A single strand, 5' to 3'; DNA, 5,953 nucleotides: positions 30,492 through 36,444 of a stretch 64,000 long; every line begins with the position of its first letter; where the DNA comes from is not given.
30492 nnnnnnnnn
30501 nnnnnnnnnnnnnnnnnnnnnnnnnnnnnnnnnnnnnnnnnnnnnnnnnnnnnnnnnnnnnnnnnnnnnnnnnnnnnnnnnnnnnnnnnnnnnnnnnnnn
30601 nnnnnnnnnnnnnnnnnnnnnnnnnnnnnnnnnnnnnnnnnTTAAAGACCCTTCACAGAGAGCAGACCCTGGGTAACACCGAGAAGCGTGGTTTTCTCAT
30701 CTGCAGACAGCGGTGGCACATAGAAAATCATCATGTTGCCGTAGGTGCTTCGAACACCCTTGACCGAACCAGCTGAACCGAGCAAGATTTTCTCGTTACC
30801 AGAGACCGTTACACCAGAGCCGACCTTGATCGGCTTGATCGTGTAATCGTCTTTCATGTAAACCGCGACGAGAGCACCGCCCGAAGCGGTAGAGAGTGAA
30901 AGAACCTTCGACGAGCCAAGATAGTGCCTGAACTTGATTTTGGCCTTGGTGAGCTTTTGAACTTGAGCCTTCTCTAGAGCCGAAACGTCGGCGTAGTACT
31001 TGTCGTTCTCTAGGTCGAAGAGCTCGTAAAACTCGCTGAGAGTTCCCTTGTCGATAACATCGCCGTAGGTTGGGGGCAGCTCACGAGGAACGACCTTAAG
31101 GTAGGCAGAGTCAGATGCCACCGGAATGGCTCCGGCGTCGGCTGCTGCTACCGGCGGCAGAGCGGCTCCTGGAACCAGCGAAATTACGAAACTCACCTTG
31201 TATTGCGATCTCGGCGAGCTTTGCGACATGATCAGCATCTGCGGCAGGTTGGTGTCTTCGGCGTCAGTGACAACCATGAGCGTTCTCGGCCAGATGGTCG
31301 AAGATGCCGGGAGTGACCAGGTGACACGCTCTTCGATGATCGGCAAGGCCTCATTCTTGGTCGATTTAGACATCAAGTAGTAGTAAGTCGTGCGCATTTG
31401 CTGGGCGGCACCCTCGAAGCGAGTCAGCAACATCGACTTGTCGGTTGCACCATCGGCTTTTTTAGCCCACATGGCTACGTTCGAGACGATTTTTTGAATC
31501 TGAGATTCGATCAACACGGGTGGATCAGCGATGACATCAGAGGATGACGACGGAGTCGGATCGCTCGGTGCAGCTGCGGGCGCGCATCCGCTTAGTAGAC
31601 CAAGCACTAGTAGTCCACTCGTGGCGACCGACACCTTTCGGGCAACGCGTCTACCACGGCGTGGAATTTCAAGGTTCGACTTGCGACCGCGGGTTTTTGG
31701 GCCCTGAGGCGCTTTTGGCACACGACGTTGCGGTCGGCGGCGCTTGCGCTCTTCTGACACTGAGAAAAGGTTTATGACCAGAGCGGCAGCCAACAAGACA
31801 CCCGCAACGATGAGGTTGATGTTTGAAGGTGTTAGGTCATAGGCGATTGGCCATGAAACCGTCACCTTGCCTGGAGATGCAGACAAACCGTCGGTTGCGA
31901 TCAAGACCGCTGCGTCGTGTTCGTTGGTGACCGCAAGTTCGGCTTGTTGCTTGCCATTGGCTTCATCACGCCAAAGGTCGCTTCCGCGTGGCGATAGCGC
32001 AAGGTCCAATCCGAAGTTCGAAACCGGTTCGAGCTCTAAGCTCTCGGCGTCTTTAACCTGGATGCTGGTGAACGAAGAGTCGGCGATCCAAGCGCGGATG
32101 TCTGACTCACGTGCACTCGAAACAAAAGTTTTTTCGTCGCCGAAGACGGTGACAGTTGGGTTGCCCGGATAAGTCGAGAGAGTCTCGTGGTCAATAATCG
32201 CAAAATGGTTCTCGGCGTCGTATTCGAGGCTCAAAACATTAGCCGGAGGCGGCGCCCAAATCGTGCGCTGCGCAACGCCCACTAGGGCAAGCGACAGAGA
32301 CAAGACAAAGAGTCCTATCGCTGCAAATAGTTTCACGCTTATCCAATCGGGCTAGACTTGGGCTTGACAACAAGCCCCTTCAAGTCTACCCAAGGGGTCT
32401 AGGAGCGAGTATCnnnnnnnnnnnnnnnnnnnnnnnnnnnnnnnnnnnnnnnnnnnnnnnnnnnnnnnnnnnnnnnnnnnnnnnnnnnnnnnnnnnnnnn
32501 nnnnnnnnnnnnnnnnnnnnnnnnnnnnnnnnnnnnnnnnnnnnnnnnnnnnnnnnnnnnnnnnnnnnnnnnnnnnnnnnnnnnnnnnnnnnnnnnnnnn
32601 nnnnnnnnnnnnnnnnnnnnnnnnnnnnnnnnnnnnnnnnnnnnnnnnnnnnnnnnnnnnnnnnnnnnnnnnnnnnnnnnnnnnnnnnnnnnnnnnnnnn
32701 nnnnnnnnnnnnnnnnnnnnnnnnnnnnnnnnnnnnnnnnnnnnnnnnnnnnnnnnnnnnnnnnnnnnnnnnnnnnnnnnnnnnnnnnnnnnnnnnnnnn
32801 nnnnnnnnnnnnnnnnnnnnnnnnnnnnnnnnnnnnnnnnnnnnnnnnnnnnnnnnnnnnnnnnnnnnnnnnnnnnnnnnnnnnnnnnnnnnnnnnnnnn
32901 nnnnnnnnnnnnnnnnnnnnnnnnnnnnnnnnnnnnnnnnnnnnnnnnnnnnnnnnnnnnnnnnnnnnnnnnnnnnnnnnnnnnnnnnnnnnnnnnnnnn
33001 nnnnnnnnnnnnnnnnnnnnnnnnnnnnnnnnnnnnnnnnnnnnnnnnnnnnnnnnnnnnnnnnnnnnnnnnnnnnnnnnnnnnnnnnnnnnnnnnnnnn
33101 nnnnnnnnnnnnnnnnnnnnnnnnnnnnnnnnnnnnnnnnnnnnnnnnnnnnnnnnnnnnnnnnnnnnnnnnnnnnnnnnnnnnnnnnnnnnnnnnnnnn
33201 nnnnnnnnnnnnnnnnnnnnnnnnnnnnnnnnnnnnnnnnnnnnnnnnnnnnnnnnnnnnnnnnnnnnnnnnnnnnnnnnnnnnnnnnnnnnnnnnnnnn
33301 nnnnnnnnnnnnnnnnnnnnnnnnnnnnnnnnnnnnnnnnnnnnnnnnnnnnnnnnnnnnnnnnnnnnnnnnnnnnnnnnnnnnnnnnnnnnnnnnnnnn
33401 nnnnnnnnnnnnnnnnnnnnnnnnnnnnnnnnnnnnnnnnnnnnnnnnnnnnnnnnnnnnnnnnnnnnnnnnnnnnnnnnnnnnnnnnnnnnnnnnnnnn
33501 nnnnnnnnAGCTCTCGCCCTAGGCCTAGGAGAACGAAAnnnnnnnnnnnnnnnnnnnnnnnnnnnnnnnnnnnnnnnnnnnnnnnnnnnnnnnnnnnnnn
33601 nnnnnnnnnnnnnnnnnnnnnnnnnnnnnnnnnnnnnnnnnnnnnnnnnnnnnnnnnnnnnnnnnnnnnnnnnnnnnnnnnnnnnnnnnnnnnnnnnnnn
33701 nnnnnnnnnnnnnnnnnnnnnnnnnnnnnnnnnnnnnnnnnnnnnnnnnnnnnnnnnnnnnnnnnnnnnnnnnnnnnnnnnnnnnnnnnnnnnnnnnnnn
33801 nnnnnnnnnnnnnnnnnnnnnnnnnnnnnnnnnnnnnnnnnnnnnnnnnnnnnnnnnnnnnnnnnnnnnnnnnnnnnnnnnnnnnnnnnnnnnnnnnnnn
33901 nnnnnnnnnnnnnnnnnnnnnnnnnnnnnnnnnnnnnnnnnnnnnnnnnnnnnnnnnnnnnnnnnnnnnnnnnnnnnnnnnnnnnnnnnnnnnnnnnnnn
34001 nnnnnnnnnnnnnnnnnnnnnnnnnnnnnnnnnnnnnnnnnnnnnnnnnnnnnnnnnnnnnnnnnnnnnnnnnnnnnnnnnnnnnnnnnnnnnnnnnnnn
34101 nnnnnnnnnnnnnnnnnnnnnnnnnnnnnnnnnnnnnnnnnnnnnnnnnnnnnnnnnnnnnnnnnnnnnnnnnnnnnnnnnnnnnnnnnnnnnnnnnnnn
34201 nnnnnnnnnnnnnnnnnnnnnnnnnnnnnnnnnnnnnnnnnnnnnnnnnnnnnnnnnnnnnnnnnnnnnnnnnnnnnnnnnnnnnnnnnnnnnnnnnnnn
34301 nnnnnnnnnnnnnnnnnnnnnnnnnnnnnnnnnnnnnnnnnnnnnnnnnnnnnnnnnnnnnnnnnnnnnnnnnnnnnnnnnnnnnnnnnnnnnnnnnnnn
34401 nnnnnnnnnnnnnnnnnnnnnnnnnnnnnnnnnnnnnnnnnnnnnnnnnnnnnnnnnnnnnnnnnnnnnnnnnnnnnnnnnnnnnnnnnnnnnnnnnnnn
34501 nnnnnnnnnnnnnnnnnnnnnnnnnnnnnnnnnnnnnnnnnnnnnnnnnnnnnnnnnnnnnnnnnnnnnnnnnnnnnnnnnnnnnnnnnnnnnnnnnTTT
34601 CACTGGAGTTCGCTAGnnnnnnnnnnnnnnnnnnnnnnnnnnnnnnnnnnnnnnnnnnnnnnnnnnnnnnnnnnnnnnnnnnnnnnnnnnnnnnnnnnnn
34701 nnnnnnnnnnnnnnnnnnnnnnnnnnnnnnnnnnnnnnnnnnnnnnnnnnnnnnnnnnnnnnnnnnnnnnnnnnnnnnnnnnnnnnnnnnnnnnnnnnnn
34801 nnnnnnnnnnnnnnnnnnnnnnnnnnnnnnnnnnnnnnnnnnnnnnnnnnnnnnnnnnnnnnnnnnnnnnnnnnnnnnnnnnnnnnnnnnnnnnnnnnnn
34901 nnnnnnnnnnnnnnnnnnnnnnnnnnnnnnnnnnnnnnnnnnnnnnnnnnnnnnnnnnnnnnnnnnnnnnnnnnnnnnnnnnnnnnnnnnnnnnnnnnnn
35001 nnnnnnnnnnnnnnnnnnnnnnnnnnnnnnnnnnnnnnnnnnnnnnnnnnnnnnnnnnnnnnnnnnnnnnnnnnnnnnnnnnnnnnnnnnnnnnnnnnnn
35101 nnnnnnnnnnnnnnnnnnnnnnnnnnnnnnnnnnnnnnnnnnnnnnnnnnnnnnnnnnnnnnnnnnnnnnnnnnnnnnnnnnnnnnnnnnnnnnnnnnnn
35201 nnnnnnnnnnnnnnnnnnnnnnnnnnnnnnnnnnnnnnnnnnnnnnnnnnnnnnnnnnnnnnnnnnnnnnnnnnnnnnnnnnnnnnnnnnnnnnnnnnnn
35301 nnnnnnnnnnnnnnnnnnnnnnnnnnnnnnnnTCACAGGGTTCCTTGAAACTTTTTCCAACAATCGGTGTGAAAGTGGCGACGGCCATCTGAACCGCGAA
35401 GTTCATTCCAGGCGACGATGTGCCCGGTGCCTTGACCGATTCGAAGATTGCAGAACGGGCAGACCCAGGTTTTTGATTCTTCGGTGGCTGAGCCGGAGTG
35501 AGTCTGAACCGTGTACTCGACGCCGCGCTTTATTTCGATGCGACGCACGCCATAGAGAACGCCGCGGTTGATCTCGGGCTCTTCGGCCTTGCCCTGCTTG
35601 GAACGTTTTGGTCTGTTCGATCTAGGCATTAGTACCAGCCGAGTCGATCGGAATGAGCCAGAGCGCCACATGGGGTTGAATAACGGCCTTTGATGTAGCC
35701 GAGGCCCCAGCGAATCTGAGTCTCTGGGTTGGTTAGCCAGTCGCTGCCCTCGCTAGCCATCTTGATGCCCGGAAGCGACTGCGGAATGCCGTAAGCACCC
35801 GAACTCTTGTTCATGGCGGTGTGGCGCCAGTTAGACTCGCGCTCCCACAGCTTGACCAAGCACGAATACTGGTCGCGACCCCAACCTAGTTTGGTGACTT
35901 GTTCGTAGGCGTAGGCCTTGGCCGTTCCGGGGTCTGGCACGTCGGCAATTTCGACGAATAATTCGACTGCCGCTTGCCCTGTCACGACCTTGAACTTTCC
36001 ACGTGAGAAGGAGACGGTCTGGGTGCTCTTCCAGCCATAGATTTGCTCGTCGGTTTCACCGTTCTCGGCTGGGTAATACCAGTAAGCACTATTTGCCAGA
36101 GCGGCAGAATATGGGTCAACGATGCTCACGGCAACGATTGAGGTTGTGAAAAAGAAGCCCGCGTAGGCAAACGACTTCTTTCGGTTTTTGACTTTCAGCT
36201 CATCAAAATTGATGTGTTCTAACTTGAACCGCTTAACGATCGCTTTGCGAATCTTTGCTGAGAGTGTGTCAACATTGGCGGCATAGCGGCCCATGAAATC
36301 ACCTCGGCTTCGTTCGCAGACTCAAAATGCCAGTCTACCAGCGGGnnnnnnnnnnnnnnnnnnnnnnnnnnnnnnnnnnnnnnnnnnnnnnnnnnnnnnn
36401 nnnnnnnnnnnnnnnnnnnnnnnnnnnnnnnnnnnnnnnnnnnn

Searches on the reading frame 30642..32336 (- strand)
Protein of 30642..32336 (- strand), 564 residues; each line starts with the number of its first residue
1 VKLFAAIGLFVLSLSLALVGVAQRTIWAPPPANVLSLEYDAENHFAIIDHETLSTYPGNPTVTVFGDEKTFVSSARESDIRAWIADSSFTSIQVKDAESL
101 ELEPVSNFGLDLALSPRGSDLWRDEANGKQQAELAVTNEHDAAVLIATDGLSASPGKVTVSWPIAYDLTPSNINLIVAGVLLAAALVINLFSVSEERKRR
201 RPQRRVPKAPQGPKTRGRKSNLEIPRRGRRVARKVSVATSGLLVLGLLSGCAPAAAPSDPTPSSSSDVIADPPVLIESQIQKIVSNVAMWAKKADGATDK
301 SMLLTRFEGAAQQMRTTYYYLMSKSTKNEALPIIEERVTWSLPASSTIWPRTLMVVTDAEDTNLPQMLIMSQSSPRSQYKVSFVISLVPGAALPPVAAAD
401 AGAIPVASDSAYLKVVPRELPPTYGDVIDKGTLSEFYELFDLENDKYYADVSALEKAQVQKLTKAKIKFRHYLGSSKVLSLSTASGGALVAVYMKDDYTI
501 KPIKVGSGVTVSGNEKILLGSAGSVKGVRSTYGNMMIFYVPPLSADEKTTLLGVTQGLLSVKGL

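Call 11: search_protein_families(library=pfam, proteins=[window:30642-32336:-], max_evalue=0.001)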
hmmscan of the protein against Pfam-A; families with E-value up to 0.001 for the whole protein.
window:30642-32336:- (564 aa): 0 families

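Call 29: search_protein_families(library=pfam, proteins=[window:30642-32336:-], max_evalue=10)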
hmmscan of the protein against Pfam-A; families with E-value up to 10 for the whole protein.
window:30642-32336:- (564 aa): 1 family
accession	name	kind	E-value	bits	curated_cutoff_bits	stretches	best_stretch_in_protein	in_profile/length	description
PF20087.4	DUF6479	-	0.069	14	25.4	1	170-229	18-84/120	Family of unknown function (DUF6479)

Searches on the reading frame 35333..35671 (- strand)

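Call 29: search_protein_families(library=pfam, proteins=[window:35333-35671:-], max_evalue=10)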
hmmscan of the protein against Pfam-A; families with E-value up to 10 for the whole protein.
window:35333-35671:- (112 aa): 2 families
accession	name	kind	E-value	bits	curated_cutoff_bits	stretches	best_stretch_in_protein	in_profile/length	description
PF04810.20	zf-Sec23_Sec24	-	0.0092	16.4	25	1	63-77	18-32/39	Sec23/Sec24 zinc finger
PF23320.1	Zn_SUZ12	-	0.068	13.4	28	1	53-79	8-34/70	Polycomb protein SUZ12-like, Zn domain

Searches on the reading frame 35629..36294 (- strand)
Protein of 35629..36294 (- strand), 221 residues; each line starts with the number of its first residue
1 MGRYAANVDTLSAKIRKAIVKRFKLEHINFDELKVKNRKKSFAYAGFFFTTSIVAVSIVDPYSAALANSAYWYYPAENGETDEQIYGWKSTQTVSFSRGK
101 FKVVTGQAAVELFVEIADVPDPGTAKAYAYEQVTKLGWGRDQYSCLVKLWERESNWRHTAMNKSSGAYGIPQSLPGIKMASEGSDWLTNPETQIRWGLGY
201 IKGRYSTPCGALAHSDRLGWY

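Call 12: search_protein_families(library=pfam, proteins=[window:35629-36294:-], max_evalue=0.001)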
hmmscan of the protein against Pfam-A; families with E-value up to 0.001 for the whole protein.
window:35629-36294:- (221 aa): 1 family
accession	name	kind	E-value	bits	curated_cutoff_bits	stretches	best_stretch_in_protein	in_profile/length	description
PF01464.25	SLT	-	0.00079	19.4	21.3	0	143-207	14-82/117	Transglycosylase SLT domain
